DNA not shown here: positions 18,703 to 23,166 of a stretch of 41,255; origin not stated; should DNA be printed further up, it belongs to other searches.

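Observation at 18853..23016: One ORF carries two complete TPR+GT41 modules with an exact 2220-nt period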

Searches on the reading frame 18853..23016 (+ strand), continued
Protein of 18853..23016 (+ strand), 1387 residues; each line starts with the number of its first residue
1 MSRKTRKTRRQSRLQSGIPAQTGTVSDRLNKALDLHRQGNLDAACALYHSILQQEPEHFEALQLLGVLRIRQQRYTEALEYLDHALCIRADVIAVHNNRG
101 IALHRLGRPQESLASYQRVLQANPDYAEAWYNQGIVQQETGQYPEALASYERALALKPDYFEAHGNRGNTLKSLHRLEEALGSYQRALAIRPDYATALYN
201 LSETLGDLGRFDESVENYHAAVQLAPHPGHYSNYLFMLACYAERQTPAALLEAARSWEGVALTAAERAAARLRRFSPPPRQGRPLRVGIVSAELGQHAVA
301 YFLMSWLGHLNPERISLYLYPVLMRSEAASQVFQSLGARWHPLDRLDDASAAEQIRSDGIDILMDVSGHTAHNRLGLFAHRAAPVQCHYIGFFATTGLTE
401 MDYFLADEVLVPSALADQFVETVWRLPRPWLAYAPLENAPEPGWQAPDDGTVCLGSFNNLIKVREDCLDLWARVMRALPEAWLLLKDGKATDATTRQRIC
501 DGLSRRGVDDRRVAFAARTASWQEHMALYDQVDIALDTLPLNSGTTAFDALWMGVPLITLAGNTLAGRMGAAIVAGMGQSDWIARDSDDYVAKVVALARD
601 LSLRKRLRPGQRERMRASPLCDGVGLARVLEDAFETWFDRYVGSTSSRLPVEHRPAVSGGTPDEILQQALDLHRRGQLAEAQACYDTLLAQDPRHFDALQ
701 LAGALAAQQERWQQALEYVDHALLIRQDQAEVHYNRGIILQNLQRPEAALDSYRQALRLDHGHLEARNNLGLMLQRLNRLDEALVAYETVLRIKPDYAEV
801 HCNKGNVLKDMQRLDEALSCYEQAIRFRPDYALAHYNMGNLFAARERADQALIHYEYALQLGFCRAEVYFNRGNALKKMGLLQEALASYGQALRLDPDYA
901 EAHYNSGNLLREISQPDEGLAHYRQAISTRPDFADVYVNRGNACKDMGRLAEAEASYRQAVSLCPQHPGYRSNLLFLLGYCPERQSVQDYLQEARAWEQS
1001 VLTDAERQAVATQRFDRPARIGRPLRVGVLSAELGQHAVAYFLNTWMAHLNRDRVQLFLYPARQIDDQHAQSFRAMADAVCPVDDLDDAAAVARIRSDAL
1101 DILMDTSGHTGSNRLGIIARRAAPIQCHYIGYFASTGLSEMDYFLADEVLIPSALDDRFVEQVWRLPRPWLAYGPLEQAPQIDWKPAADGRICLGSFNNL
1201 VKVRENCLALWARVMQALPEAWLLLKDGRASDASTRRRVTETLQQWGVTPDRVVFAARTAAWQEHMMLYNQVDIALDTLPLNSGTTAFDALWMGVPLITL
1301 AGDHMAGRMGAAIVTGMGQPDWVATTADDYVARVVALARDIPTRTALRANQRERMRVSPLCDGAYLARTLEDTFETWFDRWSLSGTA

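Call 47: predict_structure(alignment_id=A1)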
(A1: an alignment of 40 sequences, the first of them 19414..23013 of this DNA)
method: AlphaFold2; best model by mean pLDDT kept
length: 1200 residues; sequences in the alignment: 40
mean_pLDDT: 90.9   pTM: 0.57
mean pLDDT of the five models: 90.9, 90.1, 89.4, 88.1, 86.4
residues with pLDDT >= 90: 851; 70-90: 314; 50-70: 21; < 50: 14
segments of 3 or more residues with pLDDT < 50: 458-471
pLDDT, mean of each block of 10 residues (from residue 1): 84 89 87 92 87 74 89 89 90 88 81 88 95 85 79 90 96 95 76 96 86 95 94 95 89 89 94 90 97 96 91 96 96 90 96 90 95 91 95 96 98 94 91 96 96 73 36 77 88 89 92 94 90 95 95 93 96 94 95 96 96 96 92 94 88 85 87 83 87 87 87 92 87 95 93 92 92 94 91 87 91 91 90 89 91 92 97 92 93 94 96 96 80 96 85 94 95 94 88 91 95 90 97 97 86 95 96 90 97 91 95 92 95 95 98 95 93 95 97 80
secondary structure, 60 per line:
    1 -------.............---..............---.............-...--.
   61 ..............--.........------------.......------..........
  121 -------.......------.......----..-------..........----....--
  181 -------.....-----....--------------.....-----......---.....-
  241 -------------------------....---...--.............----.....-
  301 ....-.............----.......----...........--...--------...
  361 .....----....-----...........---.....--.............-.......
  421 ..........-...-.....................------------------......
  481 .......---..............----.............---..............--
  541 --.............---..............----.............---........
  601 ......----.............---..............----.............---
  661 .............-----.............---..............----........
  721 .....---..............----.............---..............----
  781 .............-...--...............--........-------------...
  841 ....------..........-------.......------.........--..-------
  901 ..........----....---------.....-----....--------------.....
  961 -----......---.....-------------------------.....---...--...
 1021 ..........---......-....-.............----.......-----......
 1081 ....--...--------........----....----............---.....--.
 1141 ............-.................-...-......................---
elements in order (helices of 4 or more, strands of 3 or more residues): H8-20 H24-37 H41-53 H60-74 H77-85 E98-104 H111-120 E128-134 H141-147 H161-170 E175-178 H188-192 E198-201 E216-220 H226-231 E235-239 E266-269 H278-290 E295-299 H301-304 H306-318 E326-329 H335-344 E347-349 H358-365 E370-373 H379-389 H400-412 H414-430 H436-456 H475-487 H491-504 H509-521 H525-538 H543-555 H559-572 H577-589 H593-606 H611-623 H627-640 H645-657 H661-673 H679-691 H695-708 H713-725 H729-742 H747-759 H763-776 H781-793 H800-814 H817-824 E838-844 H851-860 E868-874 H881-889 H901-910 E915-918 H928-932 E938-941 E956-960 H966-971 E975-979 E1005-1009 H1018-1030 E1034-1039 H1041-1044 H1046-1058 E1066-1069 H1075-1084 E1087-1089 H1098-1105 E1110-1113 H1118-1129 H1140-1152 H1154-1170 H1176-1197

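Call 52: fold_search(model_id=the predicted structure, library=pdb)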
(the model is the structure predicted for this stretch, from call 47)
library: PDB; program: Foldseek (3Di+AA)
matches with E <= 10: 1679; with E <= 0.001: 569
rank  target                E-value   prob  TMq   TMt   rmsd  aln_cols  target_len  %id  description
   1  8dtf_A                1.3e-46  1.00  0.35  0.51  18.0       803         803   27  Cryo-EM structure of the full length Arabidopsis SPY with complete TPRs (released 2023-03-08)
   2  7y4i_A                5.5e-46  1.00  0.36  0.50  18.3       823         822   27  Crystal structure of SPINDLY in complex with GDP (released 2022-12-07)
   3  8dtg_B                2.1e-45  1.00  0.50  0.78   6.9       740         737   27  Cryo-EM structure of Arabidopsis SPY alternative conformation 1 (released 2023-03-08)
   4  8dtg_A                5.4e-45  1.00  0.35  0.50  18.1       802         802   27  Cryo-EM structure of Arabidopsis SPY alternative conformation 1 (released 2023-03-08)
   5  7y4i_B                2.7e-44  1.00  0.36  0.50  18.1       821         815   26  Crystal structure of SPINDLY in complex with GDP (released 2022-12-07)
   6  8dth_B                4.9e-44  1.00  0.47  0.76   6.4       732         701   27  Cryo-EM structure of Arabidopsis SPY alternative conformation 2 (released 2023-03-08)
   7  8dth_A                8.1e-44  1.00  0.50  0.79   7.3       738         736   27  Cryo-EM structure of Arabidopsis SPY alternative conformation 2 (released 2023-03-08)
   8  8dti_A                1.8e-39  1.00  0.42  0.75   6.6       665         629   28  Cryo-EM structure of Arabidopsis SPY in complex with GDP-fucose (released 2023-03-08)
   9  7ntf_B                1.8e-37  1.00  0.40  0.54   9.6       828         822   22  Cryo-EM structure of unliganded O-GlcNAc transferase (released 2021-11-17)
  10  7yea_A                9.6e-37  1.00  0.33  0.38  27.1       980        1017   21  Human O-GlcNAc transferase Dimer (released 2023-07-12)
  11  7ntf_A                9.8e-36  1.00  0.33  0.41  23.3       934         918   22  Cryo-EM structure of unliganded O-GlcNAc transferase (released 2021-11-17)
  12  7yeh_A                2.4e-34  1.00  0.33  0.39  27.8       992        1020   21  Cryo-EM structure of human OGT-OGA complex (released 2023-07-12)
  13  5a01_A                7.4e-34  1.00  0.33  0.52   9.0       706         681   22  O-GlcNAc transferase from Drososphila melanogaster (released 2016-04-27)
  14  5djs_A                1.3e-32  1.00  0.40  0.88   3.2       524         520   30  Thermobaculum terrenum O-GlcNAc transferase mutant - K341M (released 2015-10-28)
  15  5hgv_A                2.1e-32  1.00  0.33  0.53   9.6       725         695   21  Structure of an O-GlcNAc transferase point mutant, D554N in complex with peptide (released 2016-09-14)
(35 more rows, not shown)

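Call 55: find_encoding_contigs(protein=P0118, flank=8000, max_places=2)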
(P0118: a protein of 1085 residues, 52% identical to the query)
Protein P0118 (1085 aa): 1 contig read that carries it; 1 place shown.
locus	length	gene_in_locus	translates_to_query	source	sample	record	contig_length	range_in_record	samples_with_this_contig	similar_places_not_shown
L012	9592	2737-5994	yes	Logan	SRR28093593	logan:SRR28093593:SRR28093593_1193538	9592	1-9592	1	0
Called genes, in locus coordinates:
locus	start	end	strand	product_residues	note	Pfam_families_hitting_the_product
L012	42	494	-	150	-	PF03646:FlaG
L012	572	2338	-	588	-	PF00669:Flagellin_N, PF07196:Flagellin_IN (weak), PF00700:Flagellin_C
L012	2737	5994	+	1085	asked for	PF13432:TPR_16, PF00515:TPR_1, PF13414:TPR_11, PF00515:TPR_1, PF13414:TPR_11, PF13424:TPR_12, PF13432:TPR_16, PF00515:TPR_1, +30 more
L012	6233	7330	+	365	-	PF00132:Hexapep, PF14602:Hexapep_2, PF08241:Methyltransf_11, PF08242:Methyltransf_12 (weak), PF13649:Methyltransf_25 (weak)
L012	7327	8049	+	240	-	PF04989:RMNT_CmcI, PF13578:Methyltransf_24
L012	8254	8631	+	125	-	-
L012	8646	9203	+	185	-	-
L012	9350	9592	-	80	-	?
